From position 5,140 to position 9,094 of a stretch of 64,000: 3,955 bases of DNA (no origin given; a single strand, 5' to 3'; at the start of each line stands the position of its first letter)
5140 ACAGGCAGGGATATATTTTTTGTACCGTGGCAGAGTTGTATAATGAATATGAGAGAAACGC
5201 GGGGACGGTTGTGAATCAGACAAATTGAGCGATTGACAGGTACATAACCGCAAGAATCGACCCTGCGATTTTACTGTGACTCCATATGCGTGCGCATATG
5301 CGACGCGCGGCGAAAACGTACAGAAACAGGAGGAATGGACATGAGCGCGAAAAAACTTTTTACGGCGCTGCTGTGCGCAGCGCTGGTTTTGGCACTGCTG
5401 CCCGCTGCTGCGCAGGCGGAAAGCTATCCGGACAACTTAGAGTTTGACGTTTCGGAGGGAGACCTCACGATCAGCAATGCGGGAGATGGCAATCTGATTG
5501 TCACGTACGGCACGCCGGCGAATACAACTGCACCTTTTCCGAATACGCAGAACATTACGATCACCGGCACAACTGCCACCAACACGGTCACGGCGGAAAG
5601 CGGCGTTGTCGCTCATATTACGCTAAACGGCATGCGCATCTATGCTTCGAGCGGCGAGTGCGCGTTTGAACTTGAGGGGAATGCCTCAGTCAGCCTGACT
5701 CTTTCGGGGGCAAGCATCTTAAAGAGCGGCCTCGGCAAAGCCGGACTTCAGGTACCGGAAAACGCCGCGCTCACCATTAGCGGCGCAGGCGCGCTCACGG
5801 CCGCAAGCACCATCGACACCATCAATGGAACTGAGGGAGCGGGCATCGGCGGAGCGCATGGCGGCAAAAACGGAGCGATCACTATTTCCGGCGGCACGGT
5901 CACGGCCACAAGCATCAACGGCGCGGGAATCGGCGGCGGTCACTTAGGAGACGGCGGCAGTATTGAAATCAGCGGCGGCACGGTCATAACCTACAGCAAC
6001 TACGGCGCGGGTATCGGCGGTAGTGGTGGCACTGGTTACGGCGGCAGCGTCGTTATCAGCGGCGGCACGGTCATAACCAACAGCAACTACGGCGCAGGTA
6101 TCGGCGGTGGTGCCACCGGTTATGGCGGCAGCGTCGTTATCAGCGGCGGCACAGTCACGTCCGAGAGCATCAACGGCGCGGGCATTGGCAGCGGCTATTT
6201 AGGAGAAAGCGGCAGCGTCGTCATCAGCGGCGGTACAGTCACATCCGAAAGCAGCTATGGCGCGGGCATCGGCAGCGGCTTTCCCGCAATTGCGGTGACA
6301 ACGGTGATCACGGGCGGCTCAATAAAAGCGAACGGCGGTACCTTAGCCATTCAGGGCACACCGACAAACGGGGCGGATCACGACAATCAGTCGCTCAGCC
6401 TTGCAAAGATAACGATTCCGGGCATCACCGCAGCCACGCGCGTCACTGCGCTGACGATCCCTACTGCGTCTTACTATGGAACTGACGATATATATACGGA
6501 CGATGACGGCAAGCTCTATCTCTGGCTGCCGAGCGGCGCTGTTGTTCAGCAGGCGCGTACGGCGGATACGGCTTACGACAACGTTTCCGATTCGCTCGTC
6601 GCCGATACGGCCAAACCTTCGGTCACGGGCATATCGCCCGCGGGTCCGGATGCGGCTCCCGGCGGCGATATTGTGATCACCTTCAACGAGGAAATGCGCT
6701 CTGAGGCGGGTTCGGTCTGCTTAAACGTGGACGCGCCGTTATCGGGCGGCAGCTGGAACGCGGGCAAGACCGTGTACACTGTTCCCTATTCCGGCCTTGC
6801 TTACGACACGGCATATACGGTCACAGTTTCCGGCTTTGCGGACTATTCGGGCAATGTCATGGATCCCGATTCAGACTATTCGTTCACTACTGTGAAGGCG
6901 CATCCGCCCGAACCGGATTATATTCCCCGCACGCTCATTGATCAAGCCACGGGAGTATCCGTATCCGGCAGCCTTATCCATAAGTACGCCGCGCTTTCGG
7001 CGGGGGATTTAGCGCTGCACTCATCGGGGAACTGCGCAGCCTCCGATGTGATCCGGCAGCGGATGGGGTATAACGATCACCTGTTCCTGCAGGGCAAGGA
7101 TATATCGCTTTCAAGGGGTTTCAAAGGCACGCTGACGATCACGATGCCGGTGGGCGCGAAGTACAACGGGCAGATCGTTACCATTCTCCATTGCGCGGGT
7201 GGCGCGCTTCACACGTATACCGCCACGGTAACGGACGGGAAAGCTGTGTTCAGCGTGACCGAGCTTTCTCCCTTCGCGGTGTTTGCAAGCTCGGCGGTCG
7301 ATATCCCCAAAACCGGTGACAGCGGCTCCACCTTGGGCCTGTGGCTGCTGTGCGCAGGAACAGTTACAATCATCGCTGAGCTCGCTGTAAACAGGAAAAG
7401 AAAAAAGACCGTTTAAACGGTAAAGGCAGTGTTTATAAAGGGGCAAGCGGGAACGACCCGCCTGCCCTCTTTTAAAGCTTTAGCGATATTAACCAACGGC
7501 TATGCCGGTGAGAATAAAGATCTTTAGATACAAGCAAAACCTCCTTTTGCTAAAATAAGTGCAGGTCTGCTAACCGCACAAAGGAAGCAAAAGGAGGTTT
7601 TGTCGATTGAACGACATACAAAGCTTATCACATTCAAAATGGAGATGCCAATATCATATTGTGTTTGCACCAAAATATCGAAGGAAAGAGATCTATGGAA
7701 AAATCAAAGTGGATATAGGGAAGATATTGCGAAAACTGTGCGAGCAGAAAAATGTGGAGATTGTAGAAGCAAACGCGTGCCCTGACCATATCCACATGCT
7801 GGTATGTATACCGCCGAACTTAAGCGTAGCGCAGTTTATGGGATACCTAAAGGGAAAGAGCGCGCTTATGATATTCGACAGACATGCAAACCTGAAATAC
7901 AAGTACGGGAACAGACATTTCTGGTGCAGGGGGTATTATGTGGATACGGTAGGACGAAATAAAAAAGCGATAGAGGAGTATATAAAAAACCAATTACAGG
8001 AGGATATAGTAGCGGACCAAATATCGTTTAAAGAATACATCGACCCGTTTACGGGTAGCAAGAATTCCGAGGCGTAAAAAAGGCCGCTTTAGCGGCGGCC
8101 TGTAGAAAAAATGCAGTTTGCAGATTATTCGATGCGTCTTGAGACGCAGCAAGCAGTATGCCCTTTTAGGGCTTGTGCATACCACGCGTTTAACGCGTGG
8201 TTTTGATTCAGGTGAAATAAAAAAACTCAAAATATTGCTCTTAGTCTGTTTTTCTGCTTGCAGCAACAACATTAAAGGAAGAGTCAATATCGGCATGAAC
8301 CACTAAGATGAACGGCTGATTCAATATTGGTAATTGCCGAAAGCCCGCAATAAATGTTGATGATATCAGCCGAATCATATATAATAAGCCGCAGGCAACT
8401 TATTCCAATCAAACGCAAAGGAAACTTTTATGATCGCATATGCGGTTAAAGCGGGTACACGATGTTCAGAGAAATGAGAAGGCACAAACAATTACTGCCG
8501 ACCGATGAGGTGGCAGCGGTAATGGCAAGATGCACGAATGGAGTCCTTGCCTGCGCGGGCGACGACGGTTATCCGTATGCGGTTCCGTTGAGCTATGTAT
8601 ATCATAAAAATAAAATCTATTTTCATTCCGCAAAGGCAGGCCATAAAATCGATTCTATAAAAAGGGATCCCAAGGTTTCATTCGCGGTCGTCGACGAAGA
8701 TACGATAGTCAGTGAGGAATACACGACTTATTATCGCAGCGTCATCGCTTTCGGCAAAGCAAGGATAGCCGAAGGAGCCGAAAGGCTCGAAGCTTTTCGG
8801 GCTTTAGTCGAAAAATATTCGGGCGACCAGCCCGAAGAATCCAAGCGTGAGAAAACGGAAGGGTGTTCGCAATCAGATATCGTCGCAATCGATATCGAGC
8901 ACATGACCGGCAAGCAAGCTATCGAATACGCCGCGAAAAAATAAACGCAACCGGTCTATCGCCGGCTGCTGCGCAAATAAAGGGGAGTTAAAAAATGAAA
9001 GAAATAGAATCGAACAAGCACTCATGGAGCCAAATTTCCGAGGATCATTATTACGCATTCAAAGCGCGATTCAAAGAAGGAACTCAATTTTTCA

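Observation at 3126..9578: Mosaic 1.2-kb segmental duplication brackets a 4-kb accessory insert containing IS200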

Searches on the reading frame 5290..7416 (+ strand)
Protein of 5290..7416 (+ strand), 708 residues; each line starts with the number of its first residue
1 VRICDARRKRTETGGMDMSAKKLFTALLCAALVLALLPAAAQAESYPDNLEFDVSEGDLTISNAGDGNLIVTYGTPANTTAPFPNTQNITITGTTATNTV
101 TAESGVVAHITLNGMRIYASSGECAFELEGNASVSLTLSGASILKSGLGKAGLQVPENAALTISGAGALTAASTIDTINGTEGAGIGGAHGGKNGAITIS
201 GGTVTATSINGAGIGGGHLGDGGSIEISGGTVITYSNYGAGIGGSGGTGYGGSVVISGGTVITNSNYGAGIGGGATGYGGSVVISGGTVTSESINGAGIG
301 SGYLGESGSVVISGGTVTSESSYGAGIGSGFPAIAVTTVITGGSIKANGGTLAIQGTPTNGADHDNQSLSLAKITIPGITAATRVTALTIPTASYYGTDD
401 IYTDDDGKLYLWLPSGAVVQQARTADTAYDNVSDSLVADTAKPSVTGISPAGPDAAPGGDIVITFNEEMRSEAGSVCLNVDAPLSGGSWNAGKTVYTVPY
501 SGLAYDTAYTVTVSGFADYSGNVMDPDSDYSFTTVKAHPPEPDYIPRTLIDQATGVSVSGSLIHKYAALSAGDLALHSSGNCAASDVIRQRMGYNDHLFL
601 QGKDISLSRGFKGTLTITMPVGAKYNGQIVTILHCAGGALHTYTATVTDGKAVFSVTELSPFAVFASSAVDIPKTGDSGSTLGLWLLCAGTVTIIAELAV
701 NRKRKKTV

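Call 6: search_protein_families(library=pfam, proteins=[window:5290-7416:+])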
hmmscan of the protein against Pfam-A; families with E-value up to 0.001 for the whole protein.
window:5290-7416:+ (708 aa): 2 families
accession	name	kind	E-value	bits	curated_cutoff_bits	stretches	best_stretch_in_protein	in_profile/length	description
PF18889.6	Beta_helix_3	-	2.1e-14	53.7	27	2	197-217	1-19/20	Beta helix repeat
PF13205.12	Big_5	-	3.6e-11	44.2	23.6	1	439-534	1-105/105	Bacterial Ig-like domain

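Call 50: search_protein_families(library=ncbifam, proteins=[window:5341-7416:+], max_evalue=0.001)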
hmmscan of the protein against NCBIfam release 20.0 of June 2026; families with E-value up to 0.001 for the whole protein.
window:5341-7416:+ (691 aa): 0 families

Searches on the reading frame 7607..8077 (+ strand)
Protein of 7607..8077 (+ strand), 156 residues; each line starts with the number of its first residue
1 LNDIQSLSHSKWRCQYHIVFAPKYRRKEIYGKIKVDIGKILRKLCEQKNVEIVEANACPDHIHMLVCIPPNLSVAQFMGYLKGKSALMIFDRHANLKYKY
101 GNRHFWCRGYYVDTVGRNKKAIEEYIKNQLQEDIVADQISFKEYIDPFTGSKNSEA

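Call 6: search_protein_families(library=pfam, proteins=[window:7607-8077:+])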
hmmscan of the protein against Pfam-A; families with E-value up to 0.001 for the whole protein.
window:7607-8077:+ (156 aa): 1 family
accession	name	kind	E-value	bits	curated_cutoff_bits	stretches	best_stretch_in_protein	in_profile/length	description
PF01797.21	Y1_Tnp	-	9.9e-40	135.9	23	1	11-129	2-121/121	Transposase IS200 like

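Call 47: find_related_loci(query=window:7607-8077:+, collection=viral_contigs, flank=2000)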
Query window:7607-8077:+ (156 aa) in viral_contigs; peptide patterns used: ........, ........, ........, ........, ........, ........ (x = any residue, [..] = any of these).
42 stretches matched a pattern; 39 encode a relative of the query (tblastn E <= 1e-3); 39 distinct loci.
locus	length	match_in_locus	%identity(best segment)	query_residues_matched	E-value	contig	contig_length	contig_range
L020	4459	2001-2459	83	1-153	1e-88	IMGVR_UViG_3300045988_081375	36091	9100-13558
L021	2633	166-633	79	1-156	4e-87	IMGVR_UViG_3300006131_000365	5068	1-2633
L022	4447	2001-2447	85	3-151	2e-86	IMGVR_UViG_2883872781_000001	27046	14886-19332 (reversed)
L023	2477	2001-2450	80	1-150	3e-85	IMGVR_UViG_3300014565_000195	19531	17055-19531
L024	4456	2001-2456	74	2-153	1e-82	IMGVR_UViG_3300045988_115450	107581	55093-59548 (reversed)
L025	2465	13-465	75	3-153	4e-83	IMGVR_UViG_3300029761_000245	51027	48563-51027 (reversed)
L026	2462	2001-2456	75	2-153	4e-82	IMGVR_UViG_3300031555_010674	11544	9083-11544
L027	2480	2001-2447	77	2-150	1e-81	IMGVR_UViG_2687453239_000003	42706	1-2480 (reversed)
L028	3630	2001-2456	73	2-153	3e-80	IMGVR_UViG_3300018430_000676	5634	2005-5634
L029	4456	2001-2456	73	2-153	3e-80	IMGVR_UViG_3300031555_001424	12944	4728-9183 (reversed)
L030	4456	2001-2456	73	2-153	3e-80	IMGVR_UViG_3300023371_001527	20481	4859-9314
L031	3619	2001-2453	75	2-152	1e-79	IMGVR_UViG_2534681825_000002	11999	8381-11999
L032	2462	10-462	75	3-153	3e-79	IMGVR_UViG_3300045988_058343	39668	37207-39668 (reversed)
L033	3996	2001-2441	75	4-150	2e-77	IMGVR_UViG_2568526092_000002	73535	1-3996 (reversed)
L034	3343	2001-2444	72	3-150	4e-75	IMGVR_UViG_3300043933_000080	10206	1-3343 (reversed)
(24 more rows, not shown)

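Call 50: search_protein_families(library=ncbifam, proteins=[window:7607-8077:+], max_evalue=0.001)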
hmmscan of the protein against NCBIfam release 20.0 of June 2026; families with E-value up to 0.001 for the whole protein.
window:7607-8077:+ (156 aa): 2 families
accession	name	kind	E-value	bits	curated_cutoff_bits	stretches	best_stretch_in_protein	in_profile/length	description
NF033573.1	transpos_IS200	equivalog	2.5e-45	153.7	55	1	5-128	2-126/126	IS200/IS605 family transposase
NF047646.1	REP_Tyr_transpos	equivalog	1.3e-07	31.6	80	1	39-120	36-119/146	REP-associated tyrosine transposase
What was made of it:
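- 7470..8208 (+): IS200 element of about 740 bp (tnpA 7607-8077), inserted in the intergenic region. Its ends lie 54 bp after the surface-protein gene and 141 bp before the right repeat. NCBIfam transpos_IS200 scores 153.7 bits (call 50).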

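Call 61: search_protein_families(library=pfam, proteins=[L013:3-611:-])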
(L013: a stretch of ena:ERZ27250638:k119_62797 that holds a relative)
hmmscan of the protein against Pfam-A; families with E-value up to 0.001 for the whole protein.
L013:3-611:- (203 aa): 3 families
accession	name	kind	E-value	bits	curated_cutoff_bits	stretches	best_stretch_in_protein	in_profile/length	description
PF14690.11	Zn_ribbon_ISL3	-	1.9e-10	41.4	25.5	1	62-106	3-47/47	zinc-finger of transposase IS204/IS1001/IS1096/IS1165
PF13542.12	HTH_Tnp_ISL3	-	3.8e-06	26.7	27.4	1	117-159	6-47/51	Helix-turn-helix domain of transposase family ISL3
PF13384.12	HTH_23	-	0.00047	20.3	24.6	0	136-159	15-38/50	Homeodomain-like domain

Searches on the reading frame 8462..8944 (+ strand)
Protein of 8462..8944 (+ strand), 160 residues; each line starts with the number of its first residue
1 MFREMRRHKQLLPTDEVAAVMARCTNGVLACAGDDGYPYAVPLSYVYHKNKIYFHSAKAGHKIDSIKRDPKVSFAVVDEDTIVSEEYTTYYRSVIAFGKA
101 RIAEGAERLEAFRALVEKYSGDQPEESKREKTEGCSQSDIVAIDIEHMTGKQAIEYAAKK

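Call 6: search_protein_families(library=pfam, proteins=[window:8462-8944:+])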
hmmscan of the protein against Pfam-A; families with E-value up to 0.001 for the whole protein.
window:8462-8944:+ (160 aa): 3 families
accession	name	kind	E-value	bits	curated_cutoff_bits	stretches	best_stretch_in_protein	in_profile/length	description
PF12900.13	Pyridox_ox_2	-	1.3e-24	87.2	27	1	15-152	3-140/140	Pyridoxamine 5'-phosphate oxidase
PF01243.27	PNPOx_N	-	4e-18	66.4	28.1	1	14-132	2-100/120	Pyridoxamine 5'-phosphate oxidase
PF04299.18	FMN_bind_2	-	1.7e-05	25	22.4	1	14-144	12-163/168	Putative FMN-binding domain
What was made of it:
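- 8462..8944 (+): Nim-like PNPOx-superfamily flavoprotein gene, right copy (160 aa). Pfam (call 6).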

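Call 50: search_protein_families(library=ncbifam, proteins=[window:8462-8944:+], max_evalue=0.001)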
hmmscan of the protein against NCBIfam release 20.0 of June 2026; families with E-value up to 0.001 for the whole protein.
window:8462-8944:+ (160 aa): 4 families
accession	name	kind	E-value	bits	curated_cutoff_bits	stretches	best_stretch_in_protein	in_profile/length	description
NF000261.1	NimABCDEF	equivalog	6.2e-56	188.6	260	1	1-153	1-153/153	NimABCDEF family 5-nitroimidazole reductase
NF000262.1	NimIJ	equivalog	4.8e-50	169.5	270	1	2-151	1-151/151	NimIJ family nitroimidazole resistance protein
TIGR03618.1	Rv1155_F420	subfamily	9.5e-11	42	79.05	1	20-148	4-125/127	TIGR03618 family F420-dependent PPOX class oxidoreductase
TIGR03667.1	Rv3369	hypoth_equivalog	2.2e-05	24.4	125.3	1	16-122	6-104/130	TIGR03667 family PPOX class F420-dependent oxidoreductase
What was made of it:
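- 8462..8944 (+): NCBIfam NimABCDEF scores 188.6 bits, below the 260-bit cut-off (call 50).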

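Call 51: search_solved_structures(query=window:8462-8944:+, max_evalue=0.001)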
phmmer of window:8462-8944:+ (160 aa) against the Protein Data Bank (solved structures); distinct sequences matched with E-value up to 0.001: 5.
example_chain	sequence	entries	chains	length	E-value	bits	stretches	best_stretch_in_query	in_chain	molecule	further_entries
2hti_A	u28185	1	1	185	3e-13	53.6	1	17-120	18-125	BH0577 protein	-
1rfe_A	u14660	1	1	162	2.5e-07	34.4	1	13-128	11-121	hypothetical protein Rv2991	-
2hq9_A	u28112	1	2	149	1.7e-05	28.4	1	18-79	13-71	Mll6688 protein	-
2fg9_A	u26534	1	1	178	2.5e-05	27.9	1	32-127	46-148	5-nitroimidazole antibiotic resistance protein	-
1w3o_A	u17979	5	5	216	0.00037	24.1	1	31-152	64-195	NIMA-RELATED PROTEIN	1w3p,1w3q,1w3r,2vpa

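Call 55: find_homologous_proteins(query=window:8462-8944:+, max_evalue=1e-30)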
Query window:8462-8944:+ (160 aa): 7018 proteins with E <= 1e-30 among 8000 candidates; the best 120 are listed.
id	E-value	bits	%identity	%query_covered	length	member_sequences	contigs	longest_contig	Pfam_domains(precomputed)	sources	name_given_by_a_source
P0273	1.7e-93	329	93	100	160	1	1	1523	PF01243.28,PF12900.14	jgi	-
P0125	1.8e-87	309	88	100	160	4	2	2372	PF01243.28,PF12900.14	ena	-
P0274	8.9e-79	281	78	100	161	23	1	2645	PF01243.28,PF12900.14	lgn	-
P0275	1.2e-77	277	77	100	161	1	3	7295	PF01243.28,PF12900.14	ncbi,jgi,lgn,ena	-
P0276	1.7e-77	277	76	100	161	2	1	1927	PF01243.28,PF12900.14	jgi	-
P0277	2.2e-77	276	76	100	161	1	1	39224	PF01243.28,PF12900.14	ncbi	-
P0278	2.4e-77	276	76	100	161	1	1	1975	PF01243.28,PF12900.14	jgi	-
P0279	4.2e-77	275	75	100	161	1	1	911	PF01243.28,PF12900.14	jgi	-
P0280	8.7e-77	274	76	100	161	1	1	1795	PF01243.28,PF12900.14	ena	-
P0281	1.2e-76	274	75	100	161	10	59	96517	PF01243.28,PF12900.14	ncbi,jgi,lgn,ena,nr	ncbi:MAG: pyridoxamine 5'-phosphate oxidase family protein [Synergistales bacterium]|jgi:nitroimidaz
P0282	9.0e-76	271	76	100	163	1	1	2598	PF01243.28,PF12900.14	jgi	-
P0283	9.2e-76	271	74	100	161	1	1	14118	PF01243.28,PF12900.14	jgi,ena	-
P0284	1.2e-75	271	76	100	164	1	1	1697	PF01243.28,PF12900.14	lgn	-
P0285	1.4e-75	270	77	99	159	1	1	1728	PF01243.28,PF12900.14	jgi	jgi:nitroimidazol reductase NimA-like FMN-containing flavoprotein (pyridoxamine 5'-phosphate oxidase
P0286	1.7e-75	270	77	100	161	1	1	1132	PF01243.28,PF12900.14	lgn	-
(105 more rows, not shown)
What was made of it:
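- Closest known: Mosaic genes produced by homologous recombination among strains or species. Different: The nearest other homologues are at most 78% identical at the protein level (call 55).
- Closest known: nim genes. Different: The protein belongs to a very large family of anaerobe proteins, with more than 7000 hits at E <= 1e-30 (call 55).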

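Call 61: search_protein_families(library=pfam, proteins=[L013:3-611:-])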
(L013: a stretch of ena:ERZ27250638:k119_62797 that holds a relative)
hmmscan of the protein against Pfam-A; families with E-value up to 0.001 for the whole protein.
L013:3-611:- (203 aa): 3 families
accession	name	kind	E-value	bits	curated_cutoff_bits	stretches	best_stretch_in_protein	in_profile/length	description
PF14690.11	Zn_ribbon_ISL3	-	1.9e-10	41.4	25.5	1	62-106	3-47/47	zinc-finger of transposase IS204/IS1001/IS1096/IS1165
PF13542.12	HTH_Tnp_ISL3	-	3.8e-06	26.7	27.4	1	117-159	6-47/51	Helix-turn-helix domain of transposase family ISL3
PF13384.12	HTH_23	-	0.00047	20.3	24.6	0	136-159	15-38/50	Homeodomain-like domain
